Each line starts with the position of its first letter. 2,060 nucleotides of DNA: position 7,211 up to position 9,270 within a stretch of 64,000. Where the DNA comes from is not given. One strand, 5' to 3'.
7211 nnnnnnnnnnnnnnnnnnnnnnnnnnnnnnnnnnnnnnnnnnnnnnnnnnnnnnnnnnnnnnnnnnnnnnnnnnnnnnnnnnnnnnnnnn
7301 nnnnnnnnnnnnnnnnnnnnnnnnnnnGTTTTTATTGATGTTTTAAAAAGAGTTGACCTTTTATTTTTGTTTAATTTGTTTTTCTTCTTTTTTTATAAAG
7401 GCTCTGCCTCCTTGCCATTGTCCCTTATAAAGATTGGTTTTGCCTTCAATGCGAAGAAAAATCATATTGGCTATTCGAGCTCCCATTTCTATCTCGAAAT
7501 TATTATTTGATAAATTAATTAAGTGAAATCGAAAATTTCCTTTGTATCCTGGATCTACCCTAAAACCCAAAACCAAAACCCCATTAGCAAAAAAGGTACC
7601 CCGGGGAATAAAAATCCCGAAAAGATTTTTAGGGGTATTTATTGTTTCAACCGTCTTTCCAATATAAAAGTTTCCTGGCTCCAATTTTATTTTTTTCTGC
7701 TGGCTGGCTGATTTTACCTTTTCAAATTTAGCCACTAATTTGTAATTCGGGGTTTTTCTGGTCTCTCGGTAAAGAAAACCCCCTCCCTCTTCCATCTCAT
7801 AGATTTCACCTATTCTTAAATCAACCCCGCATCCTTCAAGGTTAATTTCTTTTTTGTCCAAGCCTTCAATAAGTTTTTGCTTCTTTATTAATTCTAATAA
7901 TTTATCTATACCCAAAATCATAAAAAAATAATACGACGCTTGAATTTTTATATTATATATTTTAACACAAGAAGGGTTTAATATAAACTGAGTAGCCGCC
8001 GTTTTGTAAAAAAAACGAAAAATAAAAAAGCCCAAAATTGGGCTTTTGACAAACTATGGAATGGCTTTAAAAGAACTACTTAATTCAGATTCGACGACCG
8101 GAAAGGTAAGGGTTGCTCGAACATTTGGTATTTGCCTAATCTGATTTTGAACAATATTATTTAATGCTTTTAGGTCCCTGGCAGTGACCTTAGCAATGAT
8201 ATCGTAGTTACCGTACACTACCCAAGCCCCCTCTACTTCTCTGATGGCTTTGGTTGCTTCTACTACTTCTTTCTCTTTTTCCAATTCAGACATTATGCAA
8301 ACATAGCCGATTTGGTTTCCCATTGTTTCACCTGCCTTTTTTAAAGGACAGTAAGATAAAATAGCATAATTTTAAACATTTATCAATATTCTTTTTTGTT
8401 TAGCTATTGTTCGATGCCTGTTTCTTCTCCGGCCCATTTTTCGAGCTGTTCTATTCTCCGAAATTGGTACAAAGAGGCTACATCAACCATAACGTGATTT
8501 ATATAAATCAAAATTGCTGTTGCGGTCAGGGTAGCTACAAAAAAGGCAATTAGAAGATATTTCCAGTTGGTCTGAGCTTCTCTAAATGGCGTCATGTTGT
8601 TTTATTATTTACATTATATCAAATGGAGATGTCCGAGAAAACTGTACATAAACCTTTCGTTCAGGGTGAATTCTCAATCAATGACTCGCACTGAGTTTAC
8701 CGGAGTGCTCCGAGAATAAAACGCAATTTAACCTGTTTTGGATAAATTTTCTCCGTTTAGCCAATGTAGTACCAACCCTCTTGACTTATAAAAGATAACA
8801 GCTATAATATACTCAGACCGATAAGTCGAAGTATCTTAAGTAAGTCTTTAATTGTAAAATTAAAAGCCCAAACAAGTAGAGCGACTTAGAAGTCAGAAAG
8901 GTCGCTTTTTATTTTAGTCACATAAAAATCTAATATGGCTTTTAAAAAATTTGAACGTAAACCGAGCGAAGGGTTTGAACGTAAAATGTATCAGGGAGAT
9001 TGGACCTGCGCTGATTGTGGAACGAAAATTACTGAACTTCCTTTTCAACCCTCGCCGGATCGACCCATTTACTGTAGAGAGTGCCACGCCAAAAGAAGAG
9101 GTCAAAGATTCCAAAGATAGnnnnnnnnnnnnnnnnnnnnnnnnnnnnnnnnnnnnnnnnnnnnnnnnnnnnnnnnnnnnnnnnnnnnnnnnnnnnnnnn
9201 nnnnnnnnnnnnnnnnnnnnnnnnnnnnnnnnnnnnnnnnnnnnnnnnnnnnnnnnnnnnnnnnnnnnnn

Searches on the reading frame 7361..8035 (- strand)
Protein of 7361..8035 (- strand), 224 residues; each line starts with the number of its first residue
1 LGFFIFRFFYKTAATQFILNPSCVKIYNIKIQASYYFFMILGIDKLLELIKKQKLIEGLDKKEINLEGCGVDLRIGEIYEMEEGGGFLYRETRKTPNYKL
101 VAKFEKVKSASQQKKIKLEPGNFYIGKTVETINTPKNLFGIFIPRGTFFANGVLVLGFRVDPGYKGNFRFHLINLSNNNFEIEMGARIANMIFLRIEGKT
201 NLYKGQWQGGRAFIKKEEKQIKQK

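Call 12: search_protein_families(library=pfam, proteins=[window:7361-8035:-], max_evalue=0.01)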
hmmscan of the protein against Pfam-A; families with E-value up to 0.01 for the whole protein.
window:7361-8035:- (224 aa): 2 families
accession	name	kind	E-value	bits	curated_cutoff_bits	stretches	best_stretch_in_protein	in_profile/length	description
PF22769.1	DCD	-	2.5e-22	80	27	1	41-195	2-152/153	dCTP deaminase-like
PF00692.24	dUTPase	-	5.1e-10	39.7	22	1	113-198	21-106/129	dUTPase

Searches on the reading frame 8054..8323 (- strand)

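Call 12: search_protein_families(library=pfam, proteins=[window:8054-8323:-], max_evalue=0.01)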
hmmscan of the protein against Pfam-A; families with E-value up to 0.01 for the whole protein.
window:8054-8323:- (89 aa): 2 families
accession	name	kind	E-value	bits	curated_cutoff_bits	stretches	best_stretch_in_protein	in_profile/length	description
PF01037.27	AsnC_trans_reg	-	9e-16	58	25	1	16-78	9-72/73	Lrp/AsnC ligand binding domain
PF22482.2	AsnC_trans_reg_3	-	6.7e-06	26.6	24.4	1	37-77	43-83/95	PF0864 C-terminal dimeric alpha+beta barrel domain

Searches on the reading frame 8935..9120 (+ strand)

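Call 12: search_protein_families(library=pfam, proteins=[window:8935-9120:+], max_evalue=0.01)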
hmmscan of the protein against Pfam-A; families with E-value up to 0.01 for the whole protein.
window:8935-9120:+ (61 aa): 7 families
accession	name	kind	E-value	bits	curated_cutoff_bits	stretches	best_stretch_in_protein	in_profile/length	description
PF23477.1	zf_Tbcl_2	-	2.1e-14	53.3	27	1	16-55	1-37/37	Probable treble clef zinc finger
PF25206.1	DUF7836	-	0.0034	17.6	26.7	1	24-61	9-47/59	Domain of unknown function (DUF7836)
PF08271.17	Zn_Ribbon_TF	-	0.0039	17.1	29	0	20-41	17-38/43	TFIIB zinc-binding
PF09723.15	Zn_ribbon_8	-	0.0056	17.1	34.4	1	24-53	7-35/41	Zinc ribbon domain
PF24463.1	DUF7577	-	0.0061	16.6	28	0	22-31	2-11/27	Domain of unknown function (DUF7577)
PF00412.28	LIM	-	0.0088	16.7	22.9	0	24-54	28-57/58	LIM domain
PF12773.13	DZR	-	0.0099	16.5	27.3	0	18-53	8-33/45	Double zinc ribbon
